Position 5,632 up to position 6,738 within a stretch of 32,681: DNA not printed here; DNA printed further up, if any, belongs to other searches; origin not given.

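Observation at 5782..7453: HipA-like kinase + DUF3037 two-gene cassette inserted between terminase and portal: candidate undescribed conflict system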

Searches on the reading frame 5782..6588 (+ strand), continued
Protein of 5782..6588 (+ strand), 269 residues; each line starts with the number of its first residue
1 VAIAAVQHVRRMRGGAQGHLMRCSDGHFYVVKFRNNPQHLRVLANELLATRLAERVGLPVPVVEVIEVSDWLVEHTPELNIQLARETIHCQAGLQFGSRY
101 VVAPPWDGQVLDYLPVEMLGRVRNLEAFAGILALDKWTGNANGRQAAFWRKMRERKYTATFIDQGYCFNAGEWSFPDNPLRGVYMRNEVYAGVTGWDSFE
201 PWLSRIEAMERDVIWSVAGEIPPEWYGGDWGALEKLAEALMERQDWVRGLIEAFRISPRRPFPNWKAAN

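Call 75: fold_search(model_id=the predicted structure, library=pdb)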
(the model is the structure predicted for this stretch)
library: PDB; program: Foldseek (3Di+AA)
matches with E <= 10: 103; with E <= 0.001: 0
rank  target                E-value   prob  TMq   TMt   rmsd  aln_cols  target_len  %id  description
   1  4hnd_A                2.7e-02  0.87  0.40  0.32  12.8       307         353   13  Crystal structure of the catalytic domain of Selenomethionine substituted human PI4KIIalpha in complex with ADP (released 2014-04-09)
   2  5i0n                  5.7e-02  0.66  0.32  0.20  14.2       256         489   12  PI4K IIalpha bound to calcium (released 2016-03-09)
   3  3dnu                  9.9e-02  0.51  0.33  0.24  12.3       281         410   12  structure of MDT protein (released 2009-01-27)
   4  3tpb                  1.0e-01  0.51  0.34  0.25  11.1       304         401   12  Structure of HipA(S150A) (released 2012-10-03)
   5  3akk_A                1.7e-01  0.16  0.24  0.23  17.1       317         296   12  Crystal structure of A Helicobacter pylori proinflammatory kinase CtkA (released 2010-12-01)
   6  3fbr_A                1.9e-01  0.33  0.30  0.21  10.6       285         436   12  structure of HipA-amppnp-peptide (released 2009-02-10)
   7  3tpv                  1.9e-01  0.30  0.31  0.22  14.9       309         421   12  Structure of pHipA bound to ADP (released 2012-10-03)
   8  3dnv_A                1.9e-01  0.28  0.30  0.22  14.3       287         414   14  MDT Protein (released 2009-01-27)
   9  3dnt_A                2.3e-01  0.30  0.33  0.24  10.6       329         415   12  structures of MDT proteins (released 2009-01-27)
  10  3tpt_A                2.9e-01  0.25  0.31  0.23  12.6       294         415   12  Structure of HipA(D309Q) bound to ADP (released 2012-10-03)
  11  3akl_C                3.6e-01  0.28  0.35  0.34  14.4       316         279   14  Crystal structure of A Helicobacter pylori proinflammatory kinase CtkA (released 2010-12-01)
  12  3tpd                  3.6e-01  0.28  0.33  0.24  11.7       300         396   12  Structure of pHipA, monoclinic form (released 2012-10-03)
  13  3dnt_B                4.0e-01  0.21  0.31  0.22  11.9       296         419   11  structures of MDT proteins (released 2009-01-27)
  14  2wiu_A                6.0e-01  0.21  0.31  0.22  11.8       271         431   12  Mercury-modified bacterial persistence regulator hipBA (released 2009-07-28)
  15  3ncq_C                6.0e-01  0.14  0.14  0.26   7.8       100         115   13  GlnK2 from Archaeoglobus fulgidus, ATP complex (released 2010-07-28)
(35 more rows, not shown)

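Call 80: search_protein_representatives(protein=window:5782-6588:+)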
Query: 269 residues. Proteins with E-value up to 0.001 (for the whole library): 2930; up to 1e-10: 1969; up to 1e-30: 611. The best 150 are listed.
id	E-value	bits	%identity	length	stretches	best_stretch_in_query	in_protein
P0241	9.4e-115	399.4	67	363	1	2-266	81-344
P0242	2.7e-113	394.6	65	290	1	1-268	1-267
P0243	3.2e-107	374.7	63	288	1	1-266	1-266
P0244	1.5e-98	346.2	58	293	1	2-267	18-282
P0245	2.2e-97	342.4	57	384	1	3-266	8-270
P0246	7.3e-86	304.6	53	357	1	3-266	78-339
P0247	8.8e-86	304.3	55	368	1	3-266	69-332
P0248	1.3e-85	303.8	60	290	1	12-234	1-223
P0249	1.4e-83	297.1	55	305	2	4-156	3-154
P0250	9.5e-83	294.4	49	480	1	3-266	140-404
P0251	5.0e-81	288.7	54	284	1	1-266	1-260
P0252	9.9e-80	284.5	70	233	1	12-191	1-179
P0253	4.2e-79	282.4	49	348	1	3-267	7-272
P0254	9.5e-79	281.3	51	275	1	1-266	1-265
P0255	1.7e-78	280.4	53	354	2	141-266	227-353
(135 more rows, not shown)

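Call 83: find_encoding_contigs(protein=P0241, flank=8000, max_places=2)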
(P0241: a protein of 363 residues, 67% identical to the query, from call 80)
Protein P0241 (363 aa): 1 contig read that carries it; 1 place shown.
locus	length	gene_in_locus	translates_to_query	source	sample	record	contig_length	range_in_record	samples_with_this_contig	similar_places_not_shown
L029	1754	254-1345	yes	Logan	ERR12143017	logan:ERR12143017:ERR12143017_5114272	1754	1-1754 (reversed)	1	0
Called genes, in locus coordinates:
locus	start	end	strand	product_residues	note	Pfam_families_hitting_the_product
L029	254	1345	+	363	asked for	PF20613:HipA_2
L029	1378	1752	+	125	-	?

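Call 85: find_encoding_contigs(protein=P0245, flank=10000, max_places=2)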
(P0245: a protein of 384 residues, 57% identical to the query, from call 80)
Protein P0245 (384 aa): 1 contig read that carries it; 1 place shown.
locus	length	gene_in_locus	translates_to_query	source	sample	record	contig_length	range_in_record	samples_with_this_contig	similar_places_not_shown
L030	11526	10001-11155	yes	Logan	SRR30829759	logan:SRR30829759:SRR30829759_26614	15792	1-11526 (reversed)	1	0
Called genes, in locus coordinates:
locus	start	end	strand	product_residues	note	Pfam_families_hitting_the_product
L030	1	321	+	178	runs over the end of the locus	PF20137:BubE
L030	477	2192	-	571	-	PF00239:Resolvase, PF07508:Recombinase, PF13408:Zn_ribbon_recom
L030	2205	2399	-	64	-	-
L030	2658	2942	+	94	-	PF13560:HTH_31 (weak), PF01381:HTH_3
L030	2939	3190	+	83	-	-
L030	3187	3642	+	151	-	-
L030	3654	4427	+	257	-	PF02086:MethyltransfD12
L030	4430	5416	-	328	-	PF00486:Trans_reg_C (weak)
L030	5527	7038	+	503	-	-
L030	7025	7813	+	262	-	PF13814:Replic_Relax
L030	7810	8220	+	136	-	-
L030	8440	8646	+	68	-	-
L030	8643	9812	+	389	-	PF00589:Phage_integrase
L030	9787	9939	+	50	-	-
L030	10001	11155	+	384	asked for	PF20613:HipA_2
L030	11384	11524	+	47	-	?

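Call 86: find_encoding_contigs(protein=P0250, flank=10000, max_places=2)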
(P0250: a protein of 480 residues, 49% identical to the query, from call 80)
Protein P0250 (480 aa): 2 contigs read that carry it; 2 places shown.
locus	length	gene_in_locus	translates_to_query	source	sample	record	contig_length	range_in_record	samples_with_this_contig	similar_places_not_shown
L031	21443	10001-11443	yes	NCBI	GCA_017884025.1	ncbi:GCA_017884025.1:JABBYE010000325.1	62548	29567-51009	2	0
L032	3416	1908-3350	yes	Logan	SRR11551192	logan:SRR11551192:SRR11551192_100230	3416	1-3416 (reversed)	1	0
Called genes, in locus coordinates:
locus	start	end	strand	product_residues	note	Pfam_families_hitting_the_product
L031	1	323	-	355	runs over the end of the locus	PF17761:DUF1016_N, PF06250:YhcG_C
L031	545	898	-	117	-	-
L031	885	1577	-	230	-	PF01656:CbiA, PF07015:VirC1, PF09140:MipZ (weak), PF10609:ParA, PF13614:AAA_31 (weak)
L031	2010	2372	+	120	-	PF05598:DUF772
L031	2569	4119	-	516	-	PF10134:RPA (weak)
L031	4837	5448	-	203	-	-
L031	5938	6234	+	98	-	PF04365:BrnT_toxin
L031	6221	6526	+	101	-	-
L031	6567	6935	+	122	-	PF05973:Gp49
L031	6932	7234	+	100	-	PF13744:HTH_37, PF13560:HTH_31 (weak)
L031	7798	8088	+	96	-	PF13610:DDE_Tnp_IS240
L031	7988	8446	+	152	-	PF02586:SRAP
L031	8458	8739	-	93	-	-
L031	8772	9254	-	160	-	PF00293:NUDIX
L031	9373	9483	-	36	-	-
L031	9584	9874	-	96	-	-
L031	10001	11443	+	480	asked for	PF07804:HipA_C (weak), PF20613:HipA_2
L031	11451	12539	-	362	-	PF13551:HTH_29 (weak), PF13518:HTH_28, PF13565:HTH_32, PF13358:DDE_3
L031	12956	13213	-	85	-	-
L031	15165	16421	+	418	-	PF07804:HipA_C (weak), PF20613:HipA_2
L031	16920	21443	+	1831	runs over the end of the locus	PF22073:Cep192_D4, PF22544:HYDIN_VesB_CFA65-like_Ig, PF13385:Laminin_G_3, PF00041:fn3, PF25059:FN3_DSCAM-DSCAML_C (weak), PF13385:Laminin_G_3, PF00041:fn3, PF12708:Pect-lyase_RHGA_epim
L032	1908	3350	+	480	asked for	PF07804:HipA_C (weak), PF20613:HipA_2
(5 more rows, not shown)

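Call 97: find_encoding_contigs(protein=P0144, flank=10000, max_places=2)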
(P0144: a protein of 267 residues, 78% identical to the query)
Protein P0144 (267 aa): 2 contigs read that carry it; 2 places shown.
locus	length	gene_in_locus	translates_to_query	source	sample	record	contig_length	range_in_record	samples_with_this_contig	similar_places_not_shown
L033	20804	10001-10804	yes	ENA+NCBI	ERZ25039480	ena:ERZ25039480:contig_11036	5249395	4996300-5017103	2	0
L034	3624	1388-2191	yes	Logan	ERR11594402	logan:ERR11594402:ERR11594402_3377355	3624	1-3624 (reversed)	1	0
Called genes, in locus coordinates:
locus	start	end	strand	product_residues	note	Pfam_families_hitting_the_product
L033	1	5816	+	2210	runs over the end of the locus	-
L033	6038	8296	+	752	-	PF22842:Pel9A-like_beta_helix (faint), PF13229:Beta_helix (weak), PF01522:Polysacc_deac_1 (faint)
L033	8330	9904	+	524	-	-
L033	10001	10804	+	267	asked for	PF20613:HipA_2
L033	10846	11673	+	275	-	PF11236:DUF3037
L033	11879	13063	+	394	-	PF04860:Phage_portal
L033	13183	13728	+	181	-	-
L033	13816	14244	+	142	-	-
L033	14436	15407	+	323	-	-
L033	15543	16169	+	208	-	-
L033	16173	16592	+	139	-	-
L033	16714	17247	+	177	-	-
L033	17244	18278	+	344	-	-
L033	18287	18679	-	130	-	PF04542:Sigma70_r2 (weak)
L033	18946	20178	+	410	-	-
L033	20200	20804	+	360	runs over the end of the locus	-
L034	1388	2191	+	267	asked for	PF20613:HipA_2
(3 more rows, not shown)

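Call 100: search_solved_structures(query=A5, max_evalue=10, show_alignments=4)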
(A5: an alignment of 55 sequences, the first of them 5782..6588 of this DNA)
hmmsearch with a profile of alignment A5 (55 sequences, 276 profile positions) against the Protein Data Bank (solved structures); distinct sequences matched with E-value up to 10: 13.
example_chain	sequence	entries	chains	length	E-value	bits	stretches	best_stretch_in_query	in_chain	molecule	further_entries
7ji4_A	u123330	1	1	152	0.0072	18.5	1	100-170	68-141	KdpD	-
6gdt_A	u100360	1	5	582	0.034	16.3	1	114-154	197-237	Endoglucanase-related protein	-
3akj_A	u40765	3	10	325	0.2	13.8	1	26-168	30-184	CtkA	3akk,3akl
4pu3_A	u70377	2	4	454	0.32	13.1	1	30-68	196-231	Toxin-antitoxin system toxin HipA family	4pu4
4pu5_A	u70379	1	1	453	0.32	13.1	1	30-68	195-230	Toxin-antitoxin system toxin HipA family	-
3h7l_A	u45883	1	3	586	0.32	13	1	113-156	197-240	ENDOGLUCANASE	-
9hcg_q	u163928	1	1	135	1.1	11.4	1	223-272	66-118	Large ribosomal subunit protein mL64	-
4yg7_D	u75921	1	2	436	2.2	10.3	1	45-68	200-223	Serine/threonine-protein kinase HipA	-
3fbr_A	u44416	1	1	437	2.2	10.3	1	45-68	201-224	Serine/threonine-protein kinase toxin HipA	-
3hzi_A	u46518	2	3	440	2.2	10.3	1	45-68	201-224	Protein hipA | Serine/threonine-protein kinase HipA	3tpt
3tpb_A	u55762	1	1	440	2.2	10.3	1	45-68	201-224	Serine/threonine-protein kinase HipA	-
3dnt_A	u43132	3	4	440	2.2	10.3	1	45-68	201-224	Protein hipA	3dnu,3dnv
3tpd_A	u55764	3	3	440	2.2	10.3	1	45-68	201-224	Serine/threonine-protein kinase HipA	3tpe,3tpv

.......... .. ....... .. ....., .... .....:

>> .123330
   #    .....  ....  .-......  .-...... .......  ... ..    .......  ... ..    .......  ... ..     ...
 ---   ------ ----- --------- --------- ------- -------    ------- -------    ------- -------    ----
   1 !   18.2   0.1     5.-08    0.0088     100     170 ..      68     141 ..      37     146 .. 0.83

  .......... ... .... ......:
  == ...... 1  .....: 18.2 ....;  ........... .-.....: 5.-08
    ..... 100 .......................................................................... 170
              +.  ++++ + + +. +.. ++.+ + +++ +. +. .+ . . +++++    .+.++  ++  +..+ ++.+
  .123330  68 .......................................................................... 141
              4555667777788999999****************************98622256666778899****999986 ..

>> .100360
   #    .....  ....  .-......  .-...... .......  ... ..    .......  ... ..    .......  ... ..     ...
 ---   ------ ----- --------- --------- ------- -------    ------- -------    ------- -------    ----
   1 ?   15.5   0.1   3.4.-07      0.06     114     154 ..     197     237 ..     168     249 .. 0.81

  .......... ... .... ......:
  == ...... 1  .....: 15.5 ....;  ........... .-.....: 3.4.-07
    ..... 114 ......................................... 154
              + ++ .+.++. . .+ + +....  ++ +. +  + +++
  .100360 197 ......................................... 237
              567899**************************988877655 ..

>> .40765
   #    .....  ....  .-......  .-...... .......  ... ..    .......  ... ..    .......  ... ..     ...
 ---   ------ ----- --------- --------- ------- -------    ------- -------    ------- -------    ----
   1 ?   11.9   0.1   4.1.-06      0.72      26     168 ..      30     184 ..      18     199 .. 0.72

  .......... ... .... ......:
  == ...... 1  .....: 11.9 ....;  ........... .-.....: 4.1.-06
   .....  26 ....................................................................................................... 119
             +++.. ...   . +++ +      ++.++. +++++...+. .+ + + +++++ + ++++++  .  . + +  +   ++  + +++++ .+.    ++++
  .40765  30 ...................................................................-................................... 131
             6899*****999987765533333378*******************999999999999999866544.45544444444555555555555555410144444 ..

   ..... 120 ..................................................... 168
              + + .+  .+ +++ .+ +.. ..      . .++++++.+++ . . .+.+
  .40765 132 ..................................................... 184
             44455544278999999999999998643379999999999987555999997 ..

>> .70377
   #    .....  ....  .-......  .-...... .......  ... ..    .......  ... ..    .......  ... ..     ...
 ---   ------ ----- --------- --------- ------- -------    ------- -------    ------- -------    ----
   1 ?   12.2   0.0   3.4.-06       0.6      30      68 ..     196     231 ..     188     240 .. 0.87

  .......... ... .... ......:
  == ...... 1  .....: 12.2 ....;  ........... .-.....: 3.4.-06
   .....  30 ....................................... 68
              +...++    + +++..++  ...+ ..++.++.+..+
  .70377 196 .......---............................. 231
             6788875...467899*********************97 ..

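Call 103: search_protein_families(library=pfam, proteins=[L023:18-680:+, L023:1374-1910:+, L023:7709-8146:+, L033:18287-18676:-], max_evalue=0.01)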
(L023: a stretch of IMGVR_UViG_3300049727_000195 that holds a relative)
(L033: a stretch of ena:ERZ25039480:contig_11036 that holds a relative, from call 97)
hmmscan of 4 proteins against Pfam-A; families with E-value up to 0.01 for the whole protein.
L023:18-680:+ (221 aa): 4 families
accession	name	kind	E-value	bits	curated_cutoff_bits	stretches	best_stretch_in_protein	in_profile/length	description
PF13560.12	HTH_31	-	1.1e-05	26.1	27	1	6-51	12-58/64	Helix-turn-helix domain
PF01381.28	HTH_3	-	1.7e-05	25.2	23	1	3-54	4-55/55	Helix-turn-helix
PF13443.12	HTH_26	-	4.8e-05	24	22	1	10-55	12-58/63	Cro/C1-type HTH DNA-binding domain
PF00717.28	Peptidase_S24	-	0.00042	20.4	23.3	1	130-194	41-99/116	Peptidase S24-like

L023:1374-1910:+ (179 aa): 4 families
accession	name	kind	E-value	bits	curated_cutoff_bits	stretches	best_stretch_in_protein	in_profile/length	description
PF00782.25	DSPc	-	1.2e-09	38.5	33.5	1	43-143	16-116/133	Dual specificity phosphatase, catalytic domain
PF22785.1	Tc-R-P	-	4.3e-05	24.4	27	1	34-127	12-105/106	Polymorphic toxin system, DSP-PTPase phosphatase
PF22784.1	PTP-SAK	-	0.0019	18.7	27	1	34-134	20-120/153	Swiss Army Knife protein, DSP-PTPase phosphatase domain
PF22741.1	PTP-NADK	-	0.0019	18.1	27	1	30-119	33-125/163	DSP-PTPase phosphatase fused to NAD+ Kinase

L023:7709-8146:+ (146 aa): 0 families

L033:18287-18676:- (129 aa): 2 families
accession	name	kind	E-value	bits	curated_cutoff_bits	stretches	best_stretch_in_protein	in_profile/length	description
PF04542.20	Sigma70_r2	-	1.9e-07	31.2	24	1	48-115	1-68/71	Sigma-70 region 2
PF00140.25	Sigma70_r1_2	-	0.0057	17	22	1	6-34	1-29/34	Sigma-70 factor, region 1.2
